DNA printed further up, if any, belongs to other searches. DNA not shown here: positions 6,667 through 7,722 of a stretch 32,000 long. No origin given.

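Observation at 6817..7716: HEPN-CBS fusion protein divergently paired with the BREX operon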

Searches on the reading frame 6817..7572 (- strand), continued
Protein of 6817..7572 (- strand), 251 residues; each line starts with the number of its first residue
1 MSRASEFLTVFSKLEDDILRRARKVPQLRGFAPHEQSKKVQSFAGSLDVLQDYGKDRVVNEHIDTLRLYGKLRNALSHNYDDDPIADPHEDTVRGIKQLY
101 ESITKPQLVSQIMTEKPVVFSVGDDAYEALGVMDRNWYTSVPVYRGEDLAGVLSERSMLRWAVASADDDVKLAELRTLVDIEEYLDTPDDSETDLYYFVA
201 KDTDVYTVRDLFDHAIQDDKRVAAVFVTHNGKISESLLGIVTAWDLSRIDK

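Call 100: search_protein_families(library=pfam, alignment_id=A7, max_evalue=1)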
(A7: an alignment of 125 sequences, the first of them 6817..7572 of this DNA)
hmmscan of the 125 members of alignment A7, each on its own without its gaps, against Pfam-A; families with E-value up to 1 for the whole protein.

A. member 1, window:6817-7572:- (251 aa): 1 family
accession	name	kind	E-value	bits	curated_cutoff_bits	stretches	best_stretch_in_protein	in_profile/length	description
PF00571.33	CBS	-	1.1e-13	51.7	24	2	109-161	1-54/57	CBS domain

B. families by the number of members that match (of 125 scanned): 152 families (the first 25 are shown)
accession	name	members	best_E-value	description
PF00571.33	CBS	125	3.5e-19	CBS domain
PF18735.6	HEPN_RiboL-PSP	38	0.00035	RiboL-PSP-HEPN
PF01934.22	HepT-like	37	0.00011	Ribonuclease HepT-like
PF20185.3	DUF6548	21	0.0004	Family of unknown function (DUF6548)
PF12358.13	DUF3644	10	4.3e-05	Domain of unknown function (DUF3644)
PF18730.6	HEPN_Cthe2314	10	0.0015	Cthe_2314-like HEPN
PF18739.6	HEPN_Apea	5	0.0086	Apea-like HEPN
PF14527.11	LAGLIDADG_WhiA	3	0.027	WhiA LAGLIDADG-like domain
PF13643.11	DUF4145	2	0.026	Domain of unknown function (DUF4145)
PF24033.1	DUF7342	2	0.036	Family of unknown function (DUF7342)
PF05619.16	DUF787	2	0.06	Borrelia burgdorferi protein of unknown function (DUF787)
PF17419.7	MauJ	2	0.079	Methylamine utilization protein MauJ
PF10412.15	TrwB_AAD_bind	2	0.1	Type IV secretion-system coupling protein DNA-binding domain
PF23100.1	DUF2096_N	2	0.11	DUF2096 N-terminal four-helical bundle domain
PF05791.16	Bacillus_HBL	1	0.00038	Bacillus haemolytic enterotoxin (HBL)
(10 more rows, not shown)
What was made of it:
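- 7258..7572 (-): N-terminal all-helical HEPN-like domain (residues 1-105). The recurrent weak Pfam hits with a known fold across 125 members are HEPN-type families (call 100); DUF6548, of unknown function, also recurs (21 members).
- On HEPN superfamily: HEPN_RiboL-PSP matches 38 members, HepT-like 37, DUF3644 10, HEPN_Cthe2314 10, HEPN_Apea 5 and DUF4145 2, of 125 (call 100).
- Apart from DUF6548 (unknown function), the recurrent weak Pfam hits are HEPN-type families (call 100).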

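Call 103: find_related_loci(query=A1, collection=viral_contigs, flank=8000)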
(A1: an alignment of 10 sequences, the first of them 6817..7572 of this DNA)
Query A1 (251 aa) in viral_contigs; peptide patterns used: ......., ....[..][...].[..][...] (x = any residue, [..] = any of these).
51 stretches matched a pattern, but none encodes a relative of the query by tblastn (E <= 1e-3).

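Call 116: get_annotated_region(hit=H2, flank=7000)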
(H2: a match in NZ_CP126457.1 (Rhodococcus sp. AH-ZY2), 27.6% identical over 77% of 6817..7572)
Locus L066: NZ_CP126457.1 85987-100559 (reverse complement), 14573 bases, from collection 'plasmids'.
description: Rhodococcus sp. AH-ZY2 plasmid unnamed1, complete sequence
organism: Rhodococcus sp. AH-ZY2 (NCBI taxid 3047468)
taxonomy: Bacteria; Actinomycetota; Actinomycetes; Mycobacteriales; Nocardiaceae; Rhodococcus; Rhodococcus sp. AH-ZY2
host: -; source: single cell,soil; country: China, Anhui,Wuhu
typing (MOB-suite, as given by PLSDB): conjugative; relaxase MOBF,MOBP; mating-pair formation MPF_T
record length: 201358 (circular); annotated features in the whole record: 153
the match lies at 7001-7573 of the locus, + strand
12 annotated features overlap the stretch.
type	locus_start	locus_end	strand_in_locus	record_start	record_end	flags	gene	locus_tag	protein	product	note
CDS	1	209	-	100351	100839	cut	-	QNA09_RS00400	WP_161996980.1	hypothetical protein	-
CDS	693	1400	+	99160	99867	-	-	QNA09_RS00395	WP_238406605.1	hypothetical protein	-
CDS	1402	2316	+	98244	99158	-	-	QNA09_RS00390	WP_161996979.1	hypothetical protein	-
CDS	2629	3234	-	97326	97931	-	-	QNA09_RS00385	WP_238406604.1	hypothetical protein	-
CDS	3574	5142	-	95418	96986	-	-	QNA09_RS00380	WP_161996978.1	DUF4236 domain-containing protein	-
CDS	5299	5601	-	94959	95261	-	-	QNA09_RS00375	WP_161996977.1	nucleoside triphosphate pyrophosphohydrolase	-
CDS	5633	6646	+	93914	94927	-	-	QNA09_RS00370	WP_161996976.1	HNH endonuclease signature motif containing protein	-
CDS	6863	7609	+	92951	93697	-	-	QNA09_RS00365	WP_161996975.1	CBS domain-containing protein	-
CDS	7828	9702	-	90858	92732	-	-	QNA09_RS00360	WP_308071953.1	hypothetical protein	-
CDS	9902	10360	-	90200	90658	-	-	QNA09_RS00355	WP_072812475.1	mandelate racemase/muconate lactonizing protein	-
CDS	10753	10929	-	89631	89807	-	-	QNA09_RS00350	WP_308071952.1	hypothetical protein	-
CDS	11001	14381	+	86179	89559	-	-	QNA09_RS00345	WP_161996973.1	DEAD/DEAH box helicase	-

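Call 117: get_annotated_region(hit=H4, flank=7000)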
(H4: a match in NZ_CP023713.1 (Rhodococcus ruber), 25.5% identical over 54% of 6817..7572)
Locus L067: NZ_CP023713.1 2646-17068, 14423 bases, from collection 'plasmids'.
description: Rhodococcus ruber strain YC-YT1 plasmid unnamed2, complete sequence
organism: Rhodococcus ruber (NCBI taxid 1830)
taxonomy: Bacteria; Actinomycetota; Actinomycetes; Mycobacteriales; Nocardiaceae; Rhodococcus; Rhodococcus ruber
host: -; source: cell culture,dyed contaminated landsoil; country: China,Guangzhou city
typing (MOB-suite, as given by PLSDB): mobilizable; replicon rep_cluster_1732; relaxase MOBF
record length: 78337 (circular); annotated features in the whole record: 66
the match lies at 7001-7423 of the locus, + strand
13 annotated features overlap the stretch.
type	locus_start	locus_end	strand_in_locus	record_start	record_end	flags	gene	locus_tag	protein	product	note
CDS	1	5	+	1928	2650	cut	-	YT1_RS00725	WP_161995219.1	YfbU family protein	-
CDS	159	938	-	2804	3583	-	istB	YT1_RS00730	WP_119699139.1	IS21-like element helper ATPase IstB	-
CDS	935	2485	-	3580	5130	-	istA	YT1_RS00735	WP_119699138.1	IS21 family transposase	-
CDS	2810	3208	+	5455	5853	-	-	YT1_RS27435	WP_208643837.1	hypothetical protein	-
CDS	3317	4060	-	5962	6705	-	-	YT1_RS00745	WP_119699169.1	ATP-binding protein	-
CDS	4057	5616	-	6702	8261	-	istA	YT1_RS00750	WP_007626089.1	IS21 family transposase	-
CDS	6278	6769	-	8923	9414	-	-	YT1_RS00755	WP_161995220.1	hypothetical protein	-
CDS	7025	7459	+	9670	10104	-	-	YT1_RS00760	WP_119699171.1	CBS domain-containing protein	-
CDS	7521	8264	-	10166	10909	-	-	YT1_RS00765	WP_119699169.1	ATP-binding protein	-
CDS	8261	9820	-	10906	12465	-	istA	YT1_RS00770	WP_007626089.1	IS21 family transposase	-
CDS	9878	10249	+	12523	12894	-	-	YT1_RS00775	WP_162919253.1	hypothetical protein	-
CDS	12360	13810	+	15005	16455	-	-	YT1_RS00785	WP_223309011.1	IS3 family transposase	-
CDS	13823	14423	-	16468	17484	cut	-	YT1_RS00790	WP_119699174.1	DNA methyltransferase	GO:0006306 - DNA methylation [Evidence IEA]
